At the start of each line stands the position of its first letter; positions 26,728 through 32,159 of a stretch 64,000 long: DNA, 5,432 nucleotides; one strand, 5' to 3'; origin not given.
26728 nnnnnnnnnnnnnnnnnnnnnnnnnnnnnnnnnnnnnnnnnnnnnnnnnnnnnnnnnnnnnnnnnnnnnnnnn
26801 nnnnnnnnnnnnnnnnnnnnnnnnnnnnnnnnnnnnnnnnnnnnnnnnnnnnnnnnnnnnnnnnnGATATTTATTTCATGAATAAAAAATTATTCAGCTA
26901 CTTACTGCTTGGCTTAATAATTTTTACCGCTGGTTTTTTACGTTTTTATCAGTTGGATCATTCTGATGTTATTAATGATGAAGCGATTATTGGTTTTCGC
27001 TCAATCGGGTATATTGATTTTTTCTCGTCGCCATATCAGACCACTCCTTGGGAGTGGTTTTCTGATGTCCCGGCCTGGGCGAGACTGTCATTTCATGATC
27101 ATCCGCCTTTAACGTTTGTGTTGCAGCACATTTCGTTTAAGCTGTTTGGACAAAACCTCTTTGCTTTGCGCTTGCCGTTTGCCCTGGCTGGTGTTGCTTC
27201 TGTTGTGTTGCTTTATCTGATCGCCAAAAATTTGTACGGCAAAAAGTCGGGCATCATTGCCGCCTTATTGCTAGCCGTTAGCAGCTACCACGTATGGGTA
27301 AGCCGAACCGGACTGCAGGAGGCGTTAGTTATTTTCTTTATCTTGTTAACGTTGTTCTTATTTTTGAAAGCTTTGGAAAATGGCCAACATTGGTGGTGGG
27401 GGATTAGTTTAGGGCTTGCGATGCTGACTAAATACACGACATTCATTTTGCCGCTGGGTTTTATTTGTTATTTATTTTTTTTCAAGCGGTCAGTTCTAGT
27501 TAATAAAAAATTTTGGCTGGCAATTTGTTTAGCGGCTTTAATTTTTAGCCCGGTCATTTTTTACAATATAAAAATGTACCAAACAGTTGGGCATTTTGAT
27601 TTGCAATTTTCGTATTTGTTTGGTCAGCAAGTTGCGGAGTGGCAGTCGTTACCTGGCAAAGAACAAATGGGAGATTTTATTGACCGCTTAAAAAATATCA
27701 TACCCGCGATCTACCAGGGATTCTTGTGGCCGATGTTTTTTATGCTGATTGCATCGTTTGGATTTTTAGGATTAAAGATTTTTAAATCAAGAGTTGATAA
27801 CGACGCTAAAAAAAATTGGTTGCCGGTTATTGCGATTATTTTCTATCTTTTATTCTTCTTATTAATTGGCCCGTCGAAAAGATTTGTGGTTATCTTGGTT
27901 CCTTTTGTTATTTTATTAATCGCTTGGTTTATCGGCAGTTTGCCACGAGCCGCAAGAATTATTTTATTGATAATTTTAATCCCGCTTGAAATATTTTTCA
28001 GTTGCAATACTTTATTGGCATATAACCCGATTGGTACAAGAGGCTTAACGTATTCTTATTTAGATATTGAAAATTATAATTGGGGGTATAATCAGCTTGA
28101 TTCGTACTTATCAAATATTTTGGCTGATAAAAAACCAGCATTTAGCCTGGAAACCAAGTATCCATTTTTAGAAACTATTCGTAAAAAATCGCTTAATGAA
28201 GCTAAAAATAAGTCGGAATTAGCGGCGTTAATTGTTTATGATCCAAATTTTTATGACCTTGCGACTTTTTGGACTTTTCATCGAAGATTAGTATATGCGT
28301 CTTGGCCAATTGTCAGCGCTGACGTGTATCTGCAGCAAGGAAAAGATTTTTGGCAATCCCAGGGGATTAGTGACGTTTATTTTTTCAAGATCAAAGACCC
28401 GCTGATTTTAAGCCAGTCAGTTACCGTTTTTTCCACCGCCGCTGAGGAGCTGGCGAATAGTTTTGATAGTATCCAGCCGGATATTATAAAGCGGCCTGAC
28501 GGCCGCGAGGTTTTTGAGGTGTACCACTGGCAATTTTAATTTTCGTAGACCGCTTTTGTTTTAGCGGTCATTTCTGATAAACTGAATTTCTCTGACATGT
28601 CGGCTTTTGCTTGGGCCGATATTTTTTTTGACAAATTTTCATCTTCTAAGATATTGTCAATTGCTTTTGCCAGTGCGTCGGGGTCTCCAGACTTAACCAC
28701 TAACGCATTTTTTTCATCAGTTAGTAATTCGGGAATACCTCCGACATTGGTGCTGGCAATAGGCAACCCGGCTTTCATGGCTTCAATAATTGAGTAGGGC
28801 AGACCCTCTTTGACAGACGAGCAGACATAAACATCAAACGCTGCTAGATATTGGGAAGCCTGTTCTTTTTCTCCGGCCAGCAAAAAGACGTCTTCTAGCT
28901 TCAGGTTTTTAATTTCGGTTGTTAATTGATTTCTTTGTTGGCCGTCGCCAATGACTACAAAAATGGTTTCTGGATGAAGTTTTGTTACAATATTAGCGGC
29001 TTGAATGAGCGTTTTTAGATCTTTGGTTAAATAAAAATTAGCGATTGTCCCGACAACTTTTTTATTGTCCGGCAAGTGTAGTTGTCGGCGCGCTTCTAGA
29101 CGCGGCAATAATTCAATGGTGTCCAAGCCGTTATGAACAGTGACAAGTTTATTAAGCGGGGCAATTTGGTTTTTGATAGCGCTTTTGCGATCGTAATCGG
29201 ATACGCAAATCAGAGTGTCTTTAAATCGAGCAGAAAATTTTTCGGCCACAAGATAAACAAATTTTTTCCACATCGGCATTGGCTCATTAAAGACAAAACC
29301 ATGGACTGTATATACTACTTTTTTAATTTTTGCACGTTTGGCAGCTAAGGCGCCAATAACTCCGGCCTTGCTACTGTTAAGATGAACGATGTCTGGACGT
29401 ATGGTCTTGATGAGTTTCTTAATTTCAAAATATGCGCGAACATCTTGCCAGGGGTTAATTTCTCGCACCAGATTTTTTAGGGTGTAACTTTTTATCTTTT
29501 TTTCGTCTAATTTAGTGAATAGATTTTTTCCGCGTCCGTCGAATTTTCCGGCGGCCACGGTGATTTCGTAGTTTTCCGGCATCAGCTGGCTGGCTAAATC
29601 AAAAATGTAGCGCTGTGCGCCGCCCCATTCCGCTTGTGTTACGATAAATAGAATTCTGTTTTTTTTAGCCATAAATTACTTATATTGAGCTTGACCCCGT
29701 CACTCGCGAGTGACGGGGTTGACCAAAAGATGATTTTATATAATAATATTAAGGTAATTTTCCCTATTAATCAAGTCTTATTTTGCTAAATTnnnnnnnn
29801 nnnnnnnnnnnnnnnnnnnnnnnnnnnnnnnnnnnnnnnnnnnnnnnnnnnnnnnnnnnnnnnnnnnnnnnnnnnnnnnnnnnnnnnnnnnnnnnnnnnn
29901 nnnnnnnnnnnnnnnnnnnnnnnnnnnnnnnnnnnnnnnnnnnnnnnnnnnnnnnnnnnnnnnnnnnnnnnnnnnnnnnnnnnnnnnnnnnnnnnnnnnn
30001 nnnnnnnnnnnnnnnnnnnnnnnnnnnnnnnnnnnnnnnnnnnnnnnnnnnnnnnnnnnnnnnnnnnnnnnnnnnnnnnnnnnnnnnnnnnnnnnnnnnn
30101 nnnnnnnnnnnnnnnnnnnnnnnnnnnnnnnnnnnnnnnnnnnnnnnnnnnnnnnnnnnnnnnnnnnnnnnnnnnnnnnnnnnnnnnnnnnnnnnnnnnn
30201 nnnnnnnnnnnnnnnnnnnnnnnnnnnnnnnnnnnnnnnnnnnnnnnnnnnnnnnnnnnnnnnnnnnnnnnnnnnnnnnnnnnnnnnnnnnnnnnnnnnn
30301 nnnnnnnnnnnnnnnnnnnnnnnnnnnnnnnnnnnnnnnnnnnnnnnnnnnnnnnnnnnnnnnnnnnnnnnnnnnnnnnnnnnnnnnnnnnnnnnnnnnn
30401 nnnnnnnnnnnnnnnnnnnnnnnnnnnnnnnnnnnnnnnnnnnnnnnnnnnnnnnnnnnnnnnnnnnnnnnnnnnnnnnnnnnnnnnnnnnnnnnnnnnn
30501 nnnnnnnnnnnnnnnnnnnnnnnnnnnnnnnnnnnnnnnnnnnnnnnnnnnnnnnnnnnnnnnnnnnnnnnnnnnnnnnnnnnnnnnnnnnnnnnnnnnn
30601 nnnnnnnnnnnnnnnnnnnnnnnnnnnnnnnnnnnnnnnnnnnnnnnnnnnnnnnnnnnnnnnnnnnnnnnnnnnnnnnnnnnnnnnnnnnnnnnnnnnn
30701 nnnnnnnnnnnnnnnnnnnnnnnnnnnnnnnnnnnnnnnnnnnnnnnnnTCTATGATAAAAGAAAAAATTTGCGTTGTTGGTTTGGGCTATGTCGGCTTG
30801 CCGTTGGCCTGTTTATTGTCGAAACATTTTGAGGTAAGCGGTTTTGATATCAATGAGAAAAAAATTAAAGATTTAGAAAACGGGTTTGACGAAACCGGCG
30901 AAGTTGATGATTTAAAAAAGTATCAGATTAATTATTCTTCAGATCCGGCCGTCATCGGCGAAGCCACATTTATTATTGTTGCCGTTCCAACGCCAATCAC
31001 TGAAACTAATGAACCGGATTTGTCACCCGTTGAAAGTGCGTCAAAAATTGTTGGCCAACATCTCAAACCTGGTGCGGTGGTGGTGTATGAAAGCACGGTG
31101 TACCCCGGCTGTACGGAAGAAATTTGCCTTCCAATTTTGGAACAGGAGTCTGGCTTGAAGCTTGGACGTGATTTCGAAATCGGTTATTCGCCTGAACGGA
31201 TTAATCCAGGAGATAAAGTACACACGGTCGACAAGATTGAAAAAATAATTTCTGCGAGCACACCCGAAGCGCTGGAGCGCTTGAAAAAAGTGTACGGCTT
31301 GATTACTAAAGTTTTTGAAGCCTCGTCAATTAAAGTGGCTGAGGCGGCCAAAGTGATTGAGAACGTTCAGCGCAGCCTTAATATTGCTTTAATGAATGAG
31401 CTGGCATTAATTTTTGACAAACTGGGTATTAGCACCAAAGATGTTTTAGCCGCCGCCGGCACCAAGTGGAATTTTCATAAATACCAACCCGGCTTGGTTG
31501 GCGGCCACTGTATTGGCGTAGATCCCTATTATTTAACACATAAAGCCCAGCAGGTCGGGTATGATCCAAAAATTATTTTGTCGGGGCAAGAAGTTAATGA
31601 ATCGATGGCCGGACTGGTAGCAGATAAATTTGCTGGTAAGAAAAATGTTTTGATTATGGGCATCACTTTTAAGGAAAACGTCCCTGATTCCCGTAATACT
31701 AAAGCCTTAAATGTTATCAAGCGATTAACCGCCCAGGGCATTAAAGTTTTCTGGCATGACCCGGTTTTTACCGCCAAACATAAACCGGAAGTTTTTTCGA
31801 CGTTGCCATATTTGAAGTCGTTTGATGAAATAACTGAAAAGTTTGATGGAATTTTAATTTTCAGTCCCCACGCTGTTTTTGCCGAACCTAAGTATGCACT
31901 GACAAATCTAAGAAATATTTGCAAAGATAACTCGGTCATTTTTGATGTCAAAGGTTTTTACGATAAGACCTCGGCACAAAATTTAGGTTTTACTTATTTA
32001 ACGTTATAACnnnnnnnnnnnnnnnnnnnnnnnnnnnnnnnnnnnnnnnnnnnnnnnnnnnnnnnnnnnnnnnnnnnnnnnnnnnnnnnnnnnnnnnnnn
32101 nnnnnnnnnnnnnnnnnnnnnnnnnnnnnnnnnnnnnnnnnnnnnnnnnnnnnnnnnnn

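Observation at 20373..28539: Giant Thr/Ser-rich repetitive secreted protein immediately followed by two paralogous GT39 (protein-O-mannosyltransferase-like) genes and a TPR protein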

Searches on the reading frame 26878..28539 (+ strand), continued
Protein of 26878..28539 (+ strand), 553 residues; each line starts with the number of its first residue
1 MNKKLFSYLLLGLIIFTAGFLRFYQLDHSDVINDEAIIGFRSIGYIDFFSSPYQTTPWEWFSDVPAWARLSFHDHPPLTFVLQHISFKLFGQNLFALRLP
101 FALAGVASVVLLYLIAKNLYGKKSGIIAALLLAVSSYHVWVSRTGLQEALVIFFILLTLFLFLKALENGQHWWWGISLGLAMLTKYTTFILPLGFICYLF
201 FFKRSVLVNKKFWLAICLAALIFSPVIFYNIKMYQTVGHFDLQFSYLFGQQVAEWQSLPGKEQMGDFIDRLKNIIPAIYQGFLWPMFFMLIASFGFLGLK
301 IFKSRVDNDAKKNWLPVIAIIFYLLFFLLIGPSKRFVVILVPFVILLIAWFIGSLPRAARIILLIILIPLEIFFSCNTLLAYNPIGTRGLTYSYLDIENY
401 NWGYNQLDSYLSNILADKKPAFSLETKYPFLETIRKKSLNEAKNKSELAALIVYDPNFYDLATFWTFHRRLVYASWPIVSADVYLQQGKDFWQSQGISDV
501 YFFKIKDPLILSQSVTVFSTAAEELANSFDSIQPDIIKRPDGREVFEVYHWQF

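Call 37: fold_search(model_id=the predicted structure, library=pdb)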
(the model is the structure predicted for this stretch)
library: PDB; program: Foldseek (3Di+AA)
matches with E <= 10: 378; with E <= 0.001: 32
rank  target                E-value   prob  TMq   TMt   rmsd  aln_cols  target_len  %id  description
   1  5f15                  1.5e-09  1.00  0.54  0.55  12.6       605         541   14  Crystal Structure of ArnT from Cupriavidus metallidurans bound to Undecaprenyl phosphate (released 2016-02-17)
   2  5ezm                  3.2e-09  1.00  0.54  0.55   8.5       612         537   13  Crystal Structure of ArnT from Cupriavidus metallidurans in the apo state (released 2016-02-17)
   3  3wak                  5.9e-08  1.00  0.50  0.34  11.4       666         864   14  Crystal structure of the Archaeoglobus fulgidus oligosaccharyltransferase (O29867_ARCFU) in the apo form (released 2013-10-30)
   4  7e9s_A                2.7e-07  1.00  0.50  0.34  11.3       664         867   14  Archaeal oligosaccharyltransferase AglB from Archaeoglobus fulgidus in complex with an inhibitory peptide and a dolich (released 2021-09-08)
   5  3waj                  8.4e-07  1.00  0.45  0.33  13.8       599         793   15  Crystal structure of the Archaeoglobus fulgidus oligosaccharyltransferase (O29867_ARCFU) complex with Zn and sulfate (released 2013-10-30)
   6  5gmy_A                8.7e-07  1.00  0.47  0.33  13.4       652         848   15  Crystal structure of the Archaeoglobus fulgidus oligosaccharyltransferase (O29867_ARCFU) tethered with an acceptor pep (released 2017-02-01)
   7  8b6l_I                1.5e-06  1.00  0.44  0.37  12.7       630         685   12  Subtomogram average of the human Sec61-TRAP-OSTA-translocon (released 2022-12-07)
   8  9i5k_A                1.6e-06  1.00  0.48  0.54   8.4       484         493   14  Structure of the Chaetomium thermophilum Pmt4 homodimer (C2 symmetry) (released 2025-12-24)
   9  6ezn_F                2.3e-06  1.00  0.38  0.34  15.1       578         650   13  Cryo-EM structure of the yeast oligosaccharyltransferase (OST) complex (released 2018-01-17)
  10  6s7t_A                3.5e-06  1.00  0.48  0.39  11.6       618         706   12  Cryo-EM structure of human oligosaccharyltransferase complex OST-B (released 2019-12-18)
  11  6ftg_5                4.6e-06  1.00  0.47  0.42  15.1       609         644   12  Subtomogram average of OST-containing ribosome-translocon complexes from canine rough microsomal membranes (released 2018-03-21)
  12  6s7o_A                7.1e-06  1.00  0.43  0.37  16.8       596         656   14  Cryo-EM structure of human oligosaccharyltransferase complex OST-A (released 2019-12-18)
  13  9n9j_I                1.0e-05  1.00  0.44  0.36  15.0       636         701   12  Structure of a GRP94 folding intermediate engaged with a CCDC134- and FKBP11-bound secretory translocon (released 2025-11-19)
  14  8pn9_A                1.1e-05  1.00  0.46  0.40  13.4       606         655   13  Structure of human oligosaccharyltransferase OST-A complex bound to NGI-1 (released 2024-05-08)
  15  9s6t_A                1.2e-05  1.00  0.53  0.59   7.5       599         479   11  Ternary cryo-EM structure of chicken ALG12 with Dol25-PP-GlcNAc2Man7, Dol25-P-Man, and Fab (released 2026-03-18)
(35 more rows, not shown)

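Call 45: find_encoding_contigs(protein=P0175, flank=8000, max_places=2)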
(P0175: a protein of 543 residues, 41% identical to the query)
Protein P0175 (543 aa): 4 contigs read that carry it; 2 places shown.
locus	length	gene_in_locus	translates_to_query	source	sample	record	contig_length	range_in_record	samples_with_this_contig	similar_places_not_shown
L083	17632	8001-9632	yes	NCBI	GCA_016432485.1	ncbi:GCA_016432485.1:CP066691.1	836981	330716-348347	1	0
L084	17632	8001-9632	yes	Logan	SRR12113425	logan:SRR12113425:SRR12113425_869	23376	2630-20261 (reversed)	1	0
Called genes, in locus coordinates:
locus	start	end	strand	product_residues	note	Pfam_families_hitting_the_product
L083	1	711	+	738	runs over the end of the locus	PF18915:DUF5667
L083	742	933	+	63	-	-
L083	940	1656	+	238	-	-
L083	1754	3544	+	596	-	PF00009:GTP_EFTU, PF01926:MMR_HSR1 (weak), PF22042:EF-G_D2, PF03144:GTP_EFTU_D2, PF00679:EFG_C, PF21018:BipA_C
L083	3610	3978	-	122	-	-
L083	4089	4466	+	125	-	-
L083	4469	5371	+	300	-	-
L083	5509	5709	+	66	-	PF00313:CSD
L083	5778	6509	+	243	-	PF00535:Glycos_transf_2, PF13641:Glyco_tranf_2_3 (weak)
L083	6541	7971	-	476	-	PF09852:DUF2079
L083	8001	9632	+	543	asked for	PF02366:PMT, PF13231:PMT_2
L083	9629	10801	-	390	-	PF03979:Sigma70_r1_1, PF00140:Sigma70_r1_2, PF04542:Sigma70_r2, PF04539:Sigma70_r3, PF04545:Sigma70_r4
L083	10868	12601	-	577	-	PF01807:Zn_ribbon_DnaG, PF08275:DNAG_N, PF01751:Toprim (weak), PF13155:Toprim_2, PF13662:Toprim_4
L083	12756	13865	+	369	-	-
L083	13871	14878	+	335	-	-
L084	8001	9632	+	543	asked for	PF02366:PMT, PF13231:PMT_2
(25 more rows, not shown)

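Call 46: find_encoding_contigs(protein=P0211, flank=8000, max_places=2)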
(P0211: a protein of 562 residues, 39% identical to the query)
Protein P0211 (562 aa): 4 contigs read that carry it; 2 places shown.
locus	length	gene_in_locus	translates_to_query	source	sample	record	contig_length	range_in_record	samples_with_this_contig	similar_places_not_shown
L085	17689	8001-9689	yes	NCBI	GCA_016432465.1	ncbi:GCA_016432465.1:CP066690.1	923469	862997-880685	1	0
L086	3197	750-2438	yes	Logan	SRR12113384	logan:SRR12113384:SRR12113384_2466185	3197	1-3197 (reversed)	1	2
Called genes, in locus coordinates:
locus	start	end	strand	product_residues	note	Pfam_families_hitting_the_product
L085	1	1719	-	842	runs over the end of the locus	PF03699:UPF0182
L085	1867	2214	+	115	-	-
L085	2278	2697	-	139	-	-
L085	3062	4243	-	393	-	-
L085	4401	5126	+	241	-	-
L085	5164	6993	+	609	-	PF00004:AAA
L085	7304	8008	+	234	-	PF00535:Glycos_transf_2, PF13641:Glyco_tranf_2_3 (weak)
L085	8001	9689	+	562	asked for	PF02366:PMT, PF13231:PMT_2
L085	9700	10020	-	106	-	-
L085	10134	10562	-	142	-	-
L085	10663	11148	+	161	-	-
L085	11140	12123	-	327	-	PF00551:Formyl_trans_N, PF02911:Formyl_trans_C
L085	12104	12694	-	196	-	PF01327:Pep_deformylase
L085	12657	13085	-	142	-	-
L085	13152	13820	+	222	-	PF02834:LigT_PEase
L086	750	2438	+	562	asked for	PF02366:PMT, PF13231:PMT_2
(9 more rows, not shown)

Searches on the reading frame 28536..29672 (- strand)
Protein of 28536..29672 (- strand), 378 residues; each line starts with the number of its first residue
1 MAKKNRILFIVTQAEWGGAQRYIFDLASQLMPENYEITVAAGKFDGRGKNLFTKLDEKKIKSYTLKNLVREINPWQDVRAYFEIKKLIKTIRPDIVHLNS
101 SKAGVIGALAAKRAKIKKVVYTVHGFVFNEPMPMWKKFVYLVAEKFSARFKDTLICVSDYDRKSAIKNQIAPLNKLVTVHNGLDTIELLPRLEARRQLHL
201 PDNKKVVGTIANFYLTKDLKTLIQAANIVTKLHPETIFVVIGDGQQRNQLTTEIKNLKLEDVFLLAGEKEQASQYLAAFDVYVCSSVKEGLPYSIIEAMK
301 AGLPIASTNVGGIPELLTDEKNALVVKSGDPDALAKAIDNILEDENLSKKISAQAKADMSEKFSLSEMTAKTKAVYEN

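Call 7: search_protein_families(library=pfam, proteins=[window:28536-29672:-], max_evalue=0.01)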
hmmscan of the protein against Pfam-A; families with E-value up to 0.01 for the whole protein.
window:28536-29672:- (378 aa): 9 families
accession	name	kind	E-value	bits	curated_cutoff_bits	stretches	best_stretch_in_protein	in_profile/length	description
PF00534.26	Glycos_transf_1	-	1.1e-38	132.9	26.4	1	193-357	4-171/172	Glycosyl transferases group 1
PF13692.12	Glyco_trans_1_4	-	4.4e-31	108.5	27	1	205-344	2-142/142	Glycosyl transferases group 1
PF13439.12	Glyco_transf_4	-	1.6e-24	87.3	28.5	1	16-185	1-168/170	Glycosyltransferase Family 4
PF13579.12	Glyco_trans_4_4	-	1.7e-17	64.7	29.7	1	17-182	1-158/158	Glycosyl transferase 4-like domain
PF13477.12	Glyco_trans_4_2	-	4.8e-14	53.1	23.4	1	20-158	10-139/139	Glycosyl transferase 4-like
PF20706.3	GT4-conflict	-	8.8e-06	25.4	26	1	266-367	269-380/385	Family 4 Glycosyltransferase in conflict systems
PF13524.12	Glyco_trans_1_2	-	1.2e-05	25.8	25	1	271-365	39-135/144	Glycosyl transferase-like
PF00364.28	Biotin_lipoyl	-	0.00015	21.9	22.1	1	276-327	16-65/73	Biotin-requiring enzyme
PF08323.17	Glyco_transf_5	-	0.01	16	22.7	0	88-136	125-178/239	Starch synthase catalytic domain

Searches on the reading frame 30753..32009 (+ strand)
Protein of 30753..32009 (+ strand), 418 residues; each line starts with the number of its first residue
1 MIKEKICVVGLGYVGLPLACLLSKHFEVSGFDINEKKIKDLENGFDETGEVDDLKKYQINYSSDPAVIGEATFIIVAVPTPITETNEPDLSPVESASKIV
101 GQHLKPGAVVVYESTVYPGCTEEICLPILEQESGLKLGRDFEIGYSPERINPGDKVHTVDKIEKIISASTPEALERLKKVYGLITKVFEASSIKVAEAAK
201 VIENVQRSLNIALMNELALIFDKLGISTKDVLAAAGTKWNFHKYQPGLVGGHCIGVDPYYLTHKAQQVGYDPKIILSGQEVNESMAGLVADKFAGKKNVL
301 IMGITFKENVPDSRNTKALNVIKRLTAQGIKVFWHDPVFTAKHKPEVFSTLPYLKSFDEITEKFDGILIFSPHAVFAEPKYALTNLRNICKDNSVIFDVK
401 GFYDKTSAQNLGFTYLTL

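Call 7: search_protein_families(library=pfam, proteins=[window:30753-32009:+], max_evalue=0.01)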
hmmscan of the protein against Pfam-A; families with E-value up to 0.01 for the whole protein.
window:30753-32009:+ (418 aa): 5 families
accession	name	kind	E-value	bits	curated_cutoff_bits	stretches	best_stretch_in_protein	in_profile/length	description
PF03721.20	UDPG_MGDP_dh_N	-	3.9e-34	118.3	27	1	5-177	2-184/187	UDP-glucose/GDP-mannose dehydrogenase family, NAD binding domain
PF00984.24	UDPG_MGDP_dh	-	9.2e-25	87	25.4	1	195-283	2-93/94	UDP-glucose/GDP-mannose dehydrogenase family, central domain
PF03720.21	UDPG_MGDP_dh_C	-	1.9e-19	70.4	30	1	300-404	1-102/103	UDP-glucose/GDP-mannose dehydrogenase family, UDP binding domain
PF03446.21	NAD_binding_2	-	3.7e-05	24.2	21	1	5-124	1-103/161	NAD binding domain of 6-phosphogluconate dehydrogenase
PF01210.29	NAD_Gly3P_dh_N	-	0.0025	18.2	23.1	0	5-88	1-87/158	NAD-dependent glycerol-3-phosphate dehydrogenase N-terminus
